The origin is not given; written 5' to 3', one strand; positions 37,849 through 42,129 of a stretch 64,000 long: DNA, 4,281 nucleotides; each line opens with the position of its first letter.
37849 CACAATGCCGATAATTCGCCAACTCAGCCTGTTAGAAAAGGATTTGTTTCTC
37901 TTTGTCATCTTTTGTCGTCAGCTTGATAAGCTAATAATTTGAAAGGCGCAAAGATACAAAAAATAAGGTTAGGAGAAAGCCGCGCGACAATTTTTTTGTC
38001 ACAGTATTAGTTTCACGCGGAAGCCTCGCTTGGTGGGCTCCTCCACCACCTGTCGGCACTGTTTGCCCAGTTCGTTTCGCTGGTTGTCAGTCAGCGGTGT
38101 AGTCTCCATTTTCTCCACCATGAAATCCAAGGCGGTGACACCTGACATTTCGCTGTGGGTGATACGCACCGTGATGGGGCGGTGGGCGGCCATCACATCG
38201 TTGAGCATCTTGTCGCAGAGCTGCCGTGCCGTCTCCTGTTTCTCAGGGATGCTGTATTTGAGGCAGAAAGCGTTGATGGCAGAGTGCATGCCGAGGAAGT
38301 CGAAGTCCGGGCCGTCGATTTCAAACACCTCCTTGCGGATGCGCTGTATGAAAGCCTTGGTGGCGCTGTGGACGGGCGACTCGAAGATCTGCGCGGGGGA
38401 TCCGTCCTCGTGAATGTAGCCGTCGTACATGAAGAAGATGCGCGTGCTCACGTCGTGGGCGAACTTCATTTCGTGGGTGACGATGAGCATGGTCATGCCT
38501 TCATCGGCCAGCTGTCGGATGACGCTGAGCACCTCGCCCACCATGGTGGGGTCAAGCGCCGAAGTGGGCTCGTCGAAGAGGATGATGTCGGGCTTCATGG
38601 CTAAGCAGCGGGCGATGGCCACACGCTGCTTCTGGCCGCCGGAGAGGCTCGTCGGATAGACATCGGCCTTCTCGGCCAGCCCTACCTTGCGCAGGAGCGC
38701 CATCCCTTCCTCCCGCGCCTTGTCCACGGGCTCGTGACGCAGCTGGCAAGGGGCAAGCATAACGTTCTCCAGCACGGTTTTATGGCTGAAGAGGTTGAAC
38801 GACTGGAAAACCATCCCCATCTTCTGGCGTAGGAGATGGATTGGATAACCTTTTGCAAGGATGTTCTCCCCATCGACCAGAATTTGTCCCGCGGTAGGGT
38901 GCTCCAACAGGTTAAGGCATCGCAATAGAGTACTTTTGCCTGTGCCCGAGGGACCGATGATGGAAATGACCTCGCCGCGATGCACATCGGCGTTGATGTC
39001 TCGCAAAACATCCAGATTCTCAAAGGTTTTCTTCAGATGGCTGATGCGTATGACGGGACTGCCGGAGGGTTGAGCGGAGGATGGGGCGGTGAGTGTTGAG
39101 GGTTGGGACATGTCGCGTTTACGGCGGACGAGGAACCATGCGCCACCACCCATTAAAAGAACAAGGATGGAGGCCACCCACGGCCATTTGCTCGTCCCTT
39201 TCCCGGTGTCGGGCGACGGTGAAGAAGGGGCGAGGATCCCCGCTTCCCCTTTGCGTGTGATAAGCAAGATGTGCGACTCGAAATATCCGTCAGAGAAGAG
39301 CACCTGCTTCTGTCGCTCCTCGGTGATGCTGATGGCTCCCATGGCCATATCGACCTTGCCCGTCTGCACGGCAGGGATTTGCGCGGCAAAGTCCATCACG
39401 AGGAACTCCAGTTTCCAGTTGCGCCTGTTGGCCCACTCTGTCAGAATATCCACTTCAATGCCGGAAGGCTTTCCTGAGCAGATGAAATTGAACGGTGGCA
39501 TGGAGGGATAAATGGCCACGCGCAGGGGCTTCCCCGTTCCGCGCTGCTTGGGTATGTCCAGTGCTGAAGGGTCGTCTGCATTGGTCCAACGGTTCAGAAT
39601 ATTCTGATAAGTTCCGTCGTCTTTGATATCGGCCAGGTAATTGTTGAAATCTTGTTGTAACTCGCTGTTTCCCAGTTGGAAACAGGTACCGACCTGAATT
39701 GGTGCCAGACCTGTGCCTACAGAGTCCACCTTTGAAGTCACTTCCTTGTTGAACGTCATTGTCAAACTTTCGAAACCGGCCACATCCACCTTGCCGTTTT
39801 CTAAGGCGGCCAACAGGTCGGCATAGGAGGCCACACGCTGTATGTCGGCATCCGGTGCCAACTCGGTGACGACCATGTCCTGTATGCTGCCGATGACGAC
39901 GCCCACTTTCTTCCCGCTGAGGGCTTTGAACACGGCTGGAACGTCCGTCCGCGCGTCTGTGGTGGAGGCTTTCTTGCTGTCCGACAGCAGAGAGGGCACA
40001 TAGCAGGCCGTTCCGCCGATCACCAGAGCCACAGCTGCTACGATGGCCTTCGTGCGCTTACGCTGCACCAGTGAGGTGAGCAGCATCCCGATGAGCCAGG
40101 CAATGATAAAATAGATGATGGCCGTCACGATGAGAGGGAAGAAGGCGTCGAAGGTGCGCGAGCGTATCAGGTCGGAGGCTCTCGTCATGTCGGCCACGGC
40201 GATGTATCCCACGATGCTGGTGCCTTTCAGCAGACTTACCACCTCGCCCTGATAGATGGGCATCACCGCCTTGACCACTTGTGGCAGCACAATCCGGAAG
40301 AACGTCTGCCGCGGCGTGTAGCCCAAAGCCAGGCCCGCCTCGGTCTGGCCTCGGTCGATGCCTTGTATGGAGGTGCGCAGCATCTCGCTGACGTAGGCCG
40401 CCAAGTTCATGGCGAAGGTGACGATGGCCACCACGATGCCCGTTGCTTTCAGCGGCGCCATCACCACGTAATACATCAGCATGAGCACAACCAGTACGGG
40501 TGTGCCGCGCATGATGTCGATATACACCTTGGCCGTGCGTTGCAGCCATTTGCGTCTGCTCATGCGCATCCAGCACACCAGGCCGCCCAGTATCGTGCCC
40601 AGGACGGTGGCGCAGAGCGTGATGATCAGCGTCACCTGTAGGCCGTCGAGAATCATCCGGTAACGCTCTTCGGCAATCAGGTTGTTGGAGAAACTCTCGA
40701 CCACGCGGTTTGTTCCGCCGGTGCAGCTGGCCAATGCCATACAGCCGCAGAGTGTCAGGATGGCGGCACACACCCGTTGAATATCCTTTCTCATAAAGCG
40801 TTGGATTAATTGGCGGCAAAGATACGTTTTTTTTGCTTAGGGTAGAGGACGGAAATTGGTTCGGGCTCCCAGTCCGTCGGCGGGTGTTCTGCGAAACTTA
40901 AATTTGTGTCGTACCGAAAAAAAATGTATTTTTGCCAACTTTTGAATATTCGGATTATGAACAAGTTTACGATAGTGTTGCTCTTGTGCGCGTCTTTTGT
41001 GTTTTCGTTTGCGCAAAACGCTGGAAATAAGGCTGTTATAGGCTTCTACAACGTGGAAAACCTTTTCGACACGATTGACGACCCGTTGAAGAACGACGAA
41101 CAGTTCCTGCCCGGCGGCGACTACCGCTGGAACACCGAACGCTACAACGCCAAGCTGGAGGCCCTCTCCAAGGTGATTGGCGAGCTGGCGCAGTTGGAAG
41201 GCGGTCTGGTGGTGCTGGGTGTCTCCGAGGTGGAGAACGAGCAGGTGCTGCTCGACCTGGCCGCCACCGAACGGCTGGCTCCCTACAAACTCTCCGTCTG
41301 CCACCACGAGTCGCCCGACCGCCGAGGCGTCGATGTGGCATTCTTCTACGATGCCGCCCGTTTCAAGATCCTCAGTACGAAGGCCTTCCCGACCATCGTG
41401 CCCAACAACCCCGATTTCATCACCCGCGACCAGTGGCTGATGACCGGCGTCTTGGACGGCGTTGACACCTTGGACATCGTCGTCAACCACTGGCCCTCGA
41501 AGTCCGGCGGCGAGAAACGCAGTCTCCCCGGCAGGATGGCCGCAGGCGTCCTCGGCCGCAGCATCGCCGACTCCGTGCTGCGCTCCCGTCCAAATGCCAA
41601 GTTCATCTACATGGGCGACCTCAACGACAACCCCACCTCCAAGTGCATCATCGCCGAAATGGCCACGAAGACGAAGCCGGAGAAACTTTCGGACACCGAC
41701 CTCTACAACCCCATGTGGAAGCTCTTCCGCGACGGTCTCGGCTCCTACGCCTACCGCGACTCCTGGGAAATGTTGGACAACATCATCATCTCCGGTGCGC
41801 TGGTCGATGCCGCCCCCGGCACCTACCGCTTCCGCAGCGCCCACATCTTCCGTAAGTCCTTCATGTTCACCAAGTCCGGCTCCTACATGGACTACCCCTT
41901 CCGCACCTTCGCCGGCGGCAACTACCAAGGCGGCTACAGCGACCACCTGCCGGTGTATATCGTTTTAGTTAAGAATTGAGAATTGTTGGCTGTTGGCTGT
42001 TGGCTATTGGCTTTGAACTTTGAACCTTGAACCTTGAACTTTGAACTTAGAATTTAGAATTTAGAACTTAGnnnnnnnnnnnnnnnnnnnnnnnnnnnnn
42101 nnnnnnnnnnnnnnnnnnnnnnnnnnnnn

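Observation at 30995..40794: Partner-switching module, alarmone synthetase/hydrolase pair and amino-acid ABC importers in one co-directional cluster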

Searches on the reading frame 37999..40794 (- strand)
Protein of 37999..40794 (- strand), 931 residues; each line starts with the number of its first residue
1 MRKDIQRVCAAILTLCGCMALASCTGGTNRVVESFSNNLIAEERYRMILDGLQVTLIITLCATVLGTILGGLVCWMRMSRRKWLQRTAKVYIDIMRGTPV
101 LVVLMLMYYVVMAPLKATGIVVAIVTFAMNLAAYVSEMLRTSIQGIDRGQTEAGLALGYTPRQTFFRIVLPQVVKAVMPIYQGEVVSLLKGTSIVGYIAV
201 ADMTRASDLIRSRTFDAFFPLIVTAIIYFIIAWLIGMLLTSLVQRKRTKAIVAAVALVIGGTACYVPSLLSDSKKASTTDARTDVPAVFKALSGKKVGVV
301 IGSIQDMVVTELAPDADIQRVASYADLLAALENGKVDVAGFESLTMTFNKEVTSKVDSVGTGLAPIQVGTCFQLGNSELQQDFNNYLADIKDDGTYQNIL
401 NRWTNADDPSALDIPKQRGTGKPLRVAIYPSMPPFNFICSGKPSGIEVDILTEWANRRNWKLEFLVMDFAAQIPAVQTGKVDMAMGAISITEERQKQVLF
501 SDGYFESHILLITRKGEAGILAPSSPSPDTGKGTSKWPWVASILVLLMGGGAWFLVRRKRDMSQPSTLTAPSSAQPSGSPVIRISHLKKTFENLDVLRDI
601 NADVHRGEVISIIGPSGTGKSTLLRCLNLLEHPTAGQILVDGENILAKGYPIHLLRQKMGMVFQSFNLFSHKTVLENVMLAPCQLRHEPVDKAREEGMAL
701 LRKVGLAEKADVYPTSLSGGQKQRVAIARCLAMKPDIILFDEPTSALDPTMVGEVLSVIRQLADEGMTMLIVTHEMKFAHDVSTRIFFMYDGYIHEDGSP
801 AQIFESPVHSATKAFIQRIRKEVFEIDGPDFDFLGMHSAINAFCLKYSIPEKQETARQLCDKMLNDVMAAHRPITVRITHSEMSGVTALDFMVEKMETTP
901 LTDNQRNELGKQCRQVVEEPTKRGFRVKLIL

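Call 3: search_protein_families(library=pfam, proteins=[window:37999-40794:-], max_evalue=0.01)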
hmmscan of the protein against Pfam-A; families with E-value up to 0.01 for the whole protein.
window:37999-40794:- (931 aa): 12 families
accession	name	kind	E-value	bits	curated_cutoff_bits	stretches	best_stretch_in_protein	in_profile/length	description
PF00005.33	ABC_tran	-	8.8e-37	127.2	25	1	597-745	1-137/137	ABC transporter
PF00497.25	SBP_bac_3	-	1.5e-34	119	26.4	2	424-596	1-98/132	Bacterial extracellular solute-binding proteins, family 3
PF00528.27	BPD_transp_1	-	3.6e-21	76.2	26.4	1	64-246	3-182/184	Binding-protein-dependent transport system inner membrane component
PF13304.12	AAA_21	-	8.6e-09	36.3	27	1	711-775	232-299/304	AAA domain, putative AbiEii toxin, Type IV TA system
PF02463.25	SMC_N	-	2e-07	31.1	40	1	706-783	126-206/220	RecF/RecN/SMC N terminal domain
PF13191.12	AAA_16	-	0.00039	21.4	32.6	1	597-628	12-45/167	AAA ATPase domain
PF10613.14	Lig_chan-Glu_bd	-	0.0015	19.1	30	1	476-515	74-113/115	Ligated ion channel L-glutamate- and glycine-binding site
PF13555.12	AAA_29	-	0.0021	18.2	27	1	602-625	17-40/61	P-loop containing region of AAA domain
PF13166.12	AAA_13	-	0.0025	17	36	0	734-785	526-580/713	AAA domain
PF13401.12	AAA_22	-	0.004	17.9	27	0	608-631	6-29/130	AAA domain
PF12974.12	Phosphonate-bd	-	0.0072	16.2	27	0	310-346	25-61/242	ABC transporter, phosphonate, periplasmic substrate-binding protein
PF03193.22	RsgA_GTPase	-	0.0086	16.3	30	0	593-628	93-127/174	RsgA GTPase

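Call 4: search_protein_families(library=ncbifam, proteins=[window:37999-40794:-], max_evalue=0.01)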
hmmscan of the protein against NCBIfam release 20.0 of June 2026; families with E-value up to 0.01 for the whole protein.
window:37999-40794:- (931 aa): 225 families (the best 25 are shown)
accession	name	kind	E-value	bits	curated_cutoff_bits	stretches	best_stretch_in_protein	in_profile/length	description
NF007027.0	PRK09493.1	equivalog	1.1e-87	293.3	379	1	582-819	2-239/240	glutamine ABC transporter ATP-binding protein GlnQ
NF008428.0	PRK11264.1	equivalog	5.5e-87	291.1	406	1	581-819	3-247/250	L-cystine ABC transporter ATP-binding protein TcyN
TIGR03005.1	ectoine_ehuA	equivalog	3.8e-84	281.9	345.4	1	582-820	1-251/252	ectoine/hydroxyectoine ABC transporter ATP-binding protein EhuA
NF007908.0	PRK10619.1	equivalog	2.2e-76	256.4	466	1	583-816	7-252/257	histidine ABC transporter ATP-binding protein HisP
TIGR00972.1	3a0107s01c2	equivalog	7.1e-70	235.2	343.2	1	582-817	2-244/248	phosphate ABC transporter ATP-binding protein PstB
NF008338.0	PRK11124.1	equivalog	1.2e-66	224.7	369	1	582-816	3-240/242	arginine ABC transporter ATP-binding protein ArtP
TIGR02314.1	ABC_MetN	equivalog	2.3e-59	201.1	499.7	1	583-818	3-243/343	methionine ABC transporter ATP-binding protein MetN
TIGR02315.1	ABC_phnC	equivalog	4.5e-58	196.5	266.1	1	581-806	1-236/243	phosphonate ABC transporter ATP-binding protein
TIGR01186.1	proV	subfamily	6.6e-56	190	326.6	1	597-820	9-234/363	betaine/proline/choline family ABC transporter ATP-binding protein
TIGR00968.1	3a0106s01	subfamily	7.1e-55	186.1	342.75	1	582-817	1-232/237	sulfate ABC transporter ATP-binding protein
TIGR03265.1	PhnT2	equivalog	4.2e-54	184.1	457.7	1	580-818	3-237/353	putative 2-aminoethylphosphonate ABC transporter ATP-binding protein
TIGR02673.1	FtsE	equivalog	4.6e-54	183.3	264.85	1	581-792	1-213/214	cell division ATP-binding protein FtsE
NF006987.0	PRK09452.1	equivalog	7.8e-54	182.8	482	1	575-819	11-251/378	spermidine/putrescine ABC transporter ATP-binding protein PotA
TIGR04521.1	ECF_ATPase_2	equivalog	1.2e-52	178.7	330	1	588-806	12-235/279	energy-coupling factor transporter ATPase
NF008105.0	PRK10851.1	equivalog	1.9e-52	178.2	502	1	582-837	3-257/362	sulfate/thiosulfate ABC transporter ATP-binding protein CysA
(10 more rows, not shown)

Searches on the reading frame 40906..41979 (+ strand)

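Call 72: search_protein_families(library=pfam, proteins=[window:40906-41979:+], max_evalue=0.001)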
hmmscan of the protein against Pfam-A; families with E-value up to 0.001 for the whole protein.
window:40906-41979:+ (357 aa): 1 family
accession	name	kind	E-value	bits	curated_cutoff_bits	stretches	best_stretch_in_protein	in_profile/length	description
PF19580.5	Exo_endo_phos_3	-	6.8e-109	364.1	27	1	45-356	2-311/311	Endonuclease/Exonuclease/phosphatase family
